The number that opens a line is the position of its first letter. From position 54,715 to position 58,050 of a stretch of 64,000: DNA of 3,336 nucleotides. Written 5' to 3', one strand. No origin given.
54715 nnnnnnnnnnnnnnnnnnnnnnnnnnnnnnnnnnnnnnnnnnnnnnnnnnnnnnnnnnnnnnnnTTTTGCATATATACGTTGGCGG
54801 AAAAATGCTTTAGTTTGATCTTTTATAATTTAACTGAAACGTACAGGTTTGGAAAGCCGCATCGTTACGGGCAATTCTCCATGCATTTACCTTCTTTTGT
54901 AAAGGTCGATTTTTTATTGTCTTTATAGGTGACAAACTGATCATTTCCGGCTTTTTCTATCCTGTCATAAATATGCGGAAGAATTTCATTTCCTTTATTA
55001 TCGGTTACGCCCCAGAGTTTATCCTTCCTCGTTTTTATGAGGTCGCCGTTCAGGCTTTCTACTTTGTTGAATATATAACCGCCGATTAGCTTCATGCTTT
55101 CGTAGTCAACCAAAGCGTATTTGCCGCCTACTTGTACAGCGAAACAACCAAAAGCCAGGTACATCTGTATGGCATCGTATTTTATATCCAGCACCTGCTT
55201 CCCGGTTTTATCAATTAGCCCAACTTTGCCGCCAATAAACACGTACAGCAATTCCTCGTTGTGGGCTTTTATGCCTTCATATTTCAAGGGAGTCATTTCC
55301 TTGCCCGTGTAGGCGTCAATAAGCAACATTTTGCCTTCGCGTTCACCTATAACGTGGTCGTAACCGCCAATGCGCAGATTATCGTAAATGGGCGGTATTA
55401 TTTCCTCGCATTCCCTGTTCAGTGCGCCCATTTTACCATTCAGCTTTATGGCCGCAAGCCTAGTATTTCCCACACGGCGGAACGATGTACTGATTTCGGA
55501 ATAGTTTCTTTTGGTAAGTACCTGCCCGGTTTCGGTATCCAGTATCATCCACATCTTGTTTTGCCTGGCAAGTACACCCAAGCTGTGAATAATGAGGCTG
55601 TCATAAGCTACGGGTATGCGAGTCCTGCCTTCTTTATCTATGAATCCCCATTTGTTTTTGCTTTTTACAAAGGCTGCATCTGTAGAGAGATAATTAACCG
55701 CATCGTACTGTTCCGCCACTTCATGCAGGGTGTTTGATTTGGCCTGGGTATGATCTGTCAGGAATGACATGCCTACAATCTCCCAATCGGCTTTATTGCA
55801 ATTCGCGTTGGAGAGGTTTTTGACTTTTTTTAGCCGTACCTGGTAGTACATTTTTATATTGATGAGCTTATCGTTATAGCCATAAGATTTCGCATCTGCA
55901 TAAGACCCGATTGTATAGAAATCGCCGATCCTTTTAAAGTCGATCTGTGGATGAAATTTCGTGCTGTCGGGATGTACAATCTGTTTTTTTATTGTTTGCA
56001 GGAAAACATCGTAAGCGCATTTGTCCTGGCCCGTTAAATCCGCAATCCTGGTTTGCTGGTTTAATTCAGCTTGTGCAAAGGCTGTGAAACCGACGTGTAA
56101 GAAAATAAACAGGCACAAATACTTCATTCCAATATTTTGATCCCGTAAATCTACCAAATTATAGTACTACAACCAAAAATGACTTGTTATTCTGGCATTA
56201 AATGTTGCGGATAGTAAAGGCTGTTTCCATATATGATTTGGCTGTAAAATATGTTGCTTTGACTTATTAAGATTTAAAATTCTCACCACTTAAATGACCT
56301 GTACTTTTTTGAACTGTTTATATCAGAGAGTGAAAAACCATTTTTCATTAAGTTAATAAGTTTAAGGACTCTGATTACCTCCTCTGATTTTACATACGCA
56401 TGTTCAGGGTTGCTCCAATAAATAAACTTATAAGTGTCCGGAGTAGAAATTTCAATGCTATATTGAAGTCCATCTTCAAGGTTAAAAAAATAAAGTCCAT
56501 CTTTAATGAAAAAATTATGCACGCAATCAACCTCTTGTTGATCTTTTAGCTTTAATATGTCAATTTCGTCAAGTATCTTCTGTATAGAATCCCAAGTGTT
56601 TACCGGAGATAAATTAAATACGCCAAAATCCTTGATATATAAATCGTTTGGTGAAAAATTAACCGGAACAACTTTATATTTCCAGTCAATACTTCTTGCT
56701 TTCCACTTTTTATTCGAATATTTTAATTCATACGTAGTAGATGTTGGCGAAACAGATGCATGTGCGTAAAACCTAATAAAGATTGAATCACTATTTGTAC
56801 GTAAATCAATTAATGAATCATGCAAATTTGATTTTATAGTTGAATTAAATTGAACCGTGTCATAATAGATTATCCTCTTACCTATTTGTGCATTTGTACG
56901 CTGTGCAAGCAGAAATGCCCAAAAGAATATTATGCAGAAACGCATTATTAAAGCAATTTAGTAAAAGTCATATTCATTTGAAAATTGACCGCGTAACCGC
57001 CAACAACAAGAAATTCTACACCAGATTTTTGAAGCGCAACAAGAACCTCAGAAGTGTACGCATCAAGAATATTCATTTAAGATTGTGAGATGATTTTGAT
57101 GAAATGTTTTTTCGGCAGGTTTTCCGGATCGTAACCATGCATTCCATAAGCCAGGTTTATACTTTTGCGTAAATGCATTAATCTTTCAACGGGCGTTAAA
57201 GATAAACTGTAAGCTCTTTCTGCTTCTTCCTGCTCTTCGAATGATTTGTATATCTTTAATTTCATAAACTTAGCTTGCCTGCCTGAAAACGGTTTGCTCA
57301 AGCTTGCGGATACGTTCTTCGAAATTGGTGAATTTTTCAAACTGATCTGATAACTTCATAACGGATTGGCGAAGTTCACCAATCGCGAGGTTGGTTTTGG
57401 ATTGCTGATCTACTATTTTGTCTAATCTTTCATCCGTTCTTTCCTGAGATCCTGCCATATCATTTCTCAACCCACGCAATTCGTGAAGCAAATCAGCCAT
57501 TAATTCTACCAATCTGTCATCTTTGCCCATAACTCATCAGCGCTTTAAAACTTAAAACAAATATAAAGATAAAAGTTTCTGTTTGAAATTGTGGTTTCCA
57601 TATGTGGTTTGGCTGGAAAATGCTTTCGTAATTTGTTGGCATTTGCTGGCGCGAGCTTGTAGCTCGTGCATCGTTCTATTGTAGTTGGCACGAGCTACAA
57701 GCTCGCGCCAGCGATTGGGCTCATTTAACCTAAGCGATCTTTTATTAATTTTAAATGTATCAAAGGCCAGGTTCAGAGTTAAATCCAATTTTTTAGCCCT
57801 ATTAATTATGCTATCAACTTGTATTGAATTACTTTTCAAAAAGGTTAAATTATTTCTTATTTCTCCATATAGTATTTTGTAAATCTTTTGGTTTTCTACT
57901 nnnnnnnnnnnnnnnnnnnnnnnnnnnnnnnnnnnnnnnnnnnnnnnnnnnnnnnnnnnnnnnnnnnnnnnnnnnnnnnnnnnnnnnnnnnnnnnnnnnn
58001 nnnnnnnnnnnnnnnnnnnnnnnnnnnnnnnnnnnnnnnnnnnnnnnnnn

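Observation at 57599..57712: Motif copy plus perfect 25-bp inverted repeat embedded in the 3' end of a lipoprotein ORF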

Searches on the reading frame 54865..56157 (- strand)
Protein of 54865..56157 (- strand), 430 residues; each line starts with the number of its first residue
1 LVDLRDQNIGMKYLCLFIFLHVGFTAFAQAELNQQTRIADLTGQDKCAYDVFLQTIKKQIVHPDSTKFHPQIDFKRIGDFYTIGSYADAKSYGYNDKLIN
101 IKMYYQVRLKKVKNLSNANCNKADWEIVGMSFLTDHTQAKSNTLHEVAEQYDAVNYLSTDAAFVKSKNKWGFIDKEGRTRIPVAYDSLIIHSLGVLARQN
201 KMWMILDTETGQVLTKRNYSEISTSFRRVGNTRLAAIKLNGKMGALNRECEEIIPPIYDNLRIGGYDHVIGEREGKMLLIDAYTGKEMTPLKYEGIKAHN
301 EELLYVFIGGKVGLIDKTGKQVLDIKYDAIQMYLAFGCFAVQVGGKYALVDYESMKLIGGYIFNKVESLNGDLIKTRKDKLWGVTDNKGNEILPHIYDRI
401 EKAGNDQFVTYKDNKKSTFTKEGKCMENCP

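Call 13: search_protein_families(library=pfam, proteins=[window:54865-56157:-], max_evalue=0.1)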
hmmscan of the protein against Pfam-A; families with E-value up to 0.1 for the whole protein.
window:54865-56157:- (430 aa): 2 families
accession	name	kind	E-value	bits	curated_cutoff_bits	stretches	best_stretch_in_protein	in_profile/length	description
PF14903.11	WG_beta_rep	-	7.1e-22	77.6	25.6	3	313-347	2-35/35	WG containing repeat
PF14244.12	Retrotran_gag_3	-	0.089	13.1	24.1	0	163-174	30-41/48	gag-polypeptide of LTR copia-type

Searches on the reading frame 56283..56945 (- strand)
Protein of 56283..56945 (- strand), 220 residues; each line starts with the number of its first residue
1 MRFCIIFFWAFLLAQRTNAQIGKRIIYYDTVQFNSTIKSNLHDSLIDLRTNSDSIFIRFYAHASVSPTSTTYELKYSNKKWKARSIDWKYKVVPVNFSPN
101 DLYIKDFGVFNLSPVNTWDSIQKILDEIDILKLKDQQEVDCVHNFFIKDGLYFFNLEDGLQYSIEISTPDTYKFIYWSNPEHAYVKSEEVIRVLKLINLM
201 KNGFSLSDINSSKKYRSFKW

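Call 13: search_protein_families(library=pfam, proteins=[window:56283-56945:-], max_evalue=0.1)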
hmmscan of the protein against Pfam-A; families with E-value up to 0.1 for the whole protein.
window:56283-56945:- (220 aa): 1 family
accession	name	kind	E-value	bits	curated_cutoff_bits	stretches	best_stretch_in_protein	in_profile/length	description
PF11151.13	DUF2929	-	0.095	13.4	23.8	0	1-15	1-15/56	Protein of unknown function (DUF2929)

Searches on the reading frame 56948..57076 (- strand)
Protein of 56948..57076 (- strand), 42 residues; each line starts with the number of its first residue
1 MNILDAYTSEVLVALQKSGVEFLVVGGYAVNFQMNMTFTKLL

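Call 13: search_protein_families(library=pfam, proteins=[window:56948-57076:-], max_evalue=0.1)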
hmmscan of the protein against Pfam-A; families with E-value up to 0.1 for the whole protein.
window:56948-57076:- (42 aa): 1 family
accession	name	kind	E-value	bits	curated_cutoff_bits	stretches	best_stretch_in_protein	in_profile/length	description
PF09970.15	DUF2204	-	0.023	14.8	20.3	1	9-36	6-33/181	Nucleotidyl transferase of unknown function (DUF2204)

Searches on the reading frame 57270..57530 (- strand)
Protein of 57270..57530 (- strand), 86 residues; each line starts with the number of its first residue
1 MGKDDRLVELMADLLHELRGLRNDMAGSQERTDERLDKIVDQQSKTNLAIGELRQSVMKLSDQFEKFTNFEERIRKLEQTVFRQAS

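Call 13: search_protein_families(library=pfam, proteins=[window:57270-57530:-], max_evalue=0.1)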
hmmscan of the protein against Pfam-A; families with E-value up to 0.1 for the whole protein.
window:57270-57530:- (86 aa): 6 families
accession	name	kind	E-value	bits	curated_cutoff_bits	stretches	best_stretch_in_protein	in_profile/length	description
PF08581.15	Tup_N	-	0.007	17.1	28.7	1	6-80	1-72/77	Tup N-terminal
PF07889.17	DUF1664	-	0.0077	16.7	34.6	1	11-79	50-115/124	Protein of unknown function (DUF1664)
PF12486.13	VasL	-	0.0082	16.6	27.3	1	29-81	65-118/147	Type VI secretion system, EvfB, or VasL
PF25526.1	LIP-1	-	0.0088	15.9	34.1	1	28-81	123-176/250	Liprin-alpha-like coiled coil domain 2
PF10046.14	BLOC1_2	-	0.019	15.8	33.4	1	30-81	30-81/96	Biogenesis of lysosome-related organelles complex-1 subunit 2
PF07688.17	KaiA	-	0.08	13.6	22.2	1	9-74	28-93/122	KaiA C-terminal domain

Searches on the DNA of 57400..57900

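Call 8: search_rna_families(source=window, start=57400, end=57900, threshold=evalue, max_evalue=10)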
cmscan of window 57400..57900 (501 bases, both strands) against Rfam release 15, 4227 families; matches with E-value up to 10: 11.
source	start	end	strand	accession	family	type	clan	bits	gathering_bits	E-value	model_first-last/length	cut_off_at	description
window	57643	57716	+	RF00749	mir-208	Gene; miRNA;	-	33.4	56.4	5.5e-06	1-77/77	no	mir-208 microRNA precursor family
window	57641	57714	-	RF00749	mir-208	Gene; miRNA;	-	32.5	56.4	1.1e-05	1-77/77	no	mir-208 microRNA precursor family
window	57659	57719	-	RF02470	Ms_IGR-8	Gene; sRNA;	-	27.2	44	0.00075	1-63/63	no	Mycobacterium sRNA Ms_IGR-8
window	57643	57714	+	RF03333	mir-2820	Gene; miRNA;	-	24.7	84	0.0065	1-83/83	no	mir-2820 microRNA precursor family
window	57638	57698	+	RF02470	Ms_IGR-8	Gene; sRNA;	-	23.5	44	0.007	1-63/63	no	Mycobacterium sRNA Ms_IGR-8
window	57648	57711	+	RF00948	mir-996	Gene; miRNA;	CL00095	21.5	40.3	0.06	1-70/70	no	mir-996 microRNA precursor family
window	57647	57711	+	RF04174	MIR4208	Gene; miRNA;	-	17.9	140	4.4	1-191/191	no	MIR4208 microRNA precursor family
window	57647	57710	-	RF03660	mir-4018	Gene; miRNA;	-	17.7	66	0.74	1-54/54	no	mir-4018 microRNA precursor family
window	57486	57545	-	RF01421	snoR114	Gene; snRNA; snoRNA; CD-box;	-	17.3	45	1.6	1-87/87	no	small nucleolar RNA snoR114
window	57753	57850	-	RF01441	S_pombe_snR46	Gene; snRNA; snoRNA; HACA-box;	CL00021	14.8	60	7.5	1-168/168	no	small nulceolar RNA snR46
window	57477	57566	-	RF01302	snoU36a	Gene; snRNA; snoRNA; CD-box;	CL00051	14.1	45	8.7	1-90/90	no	SnoRNA U36a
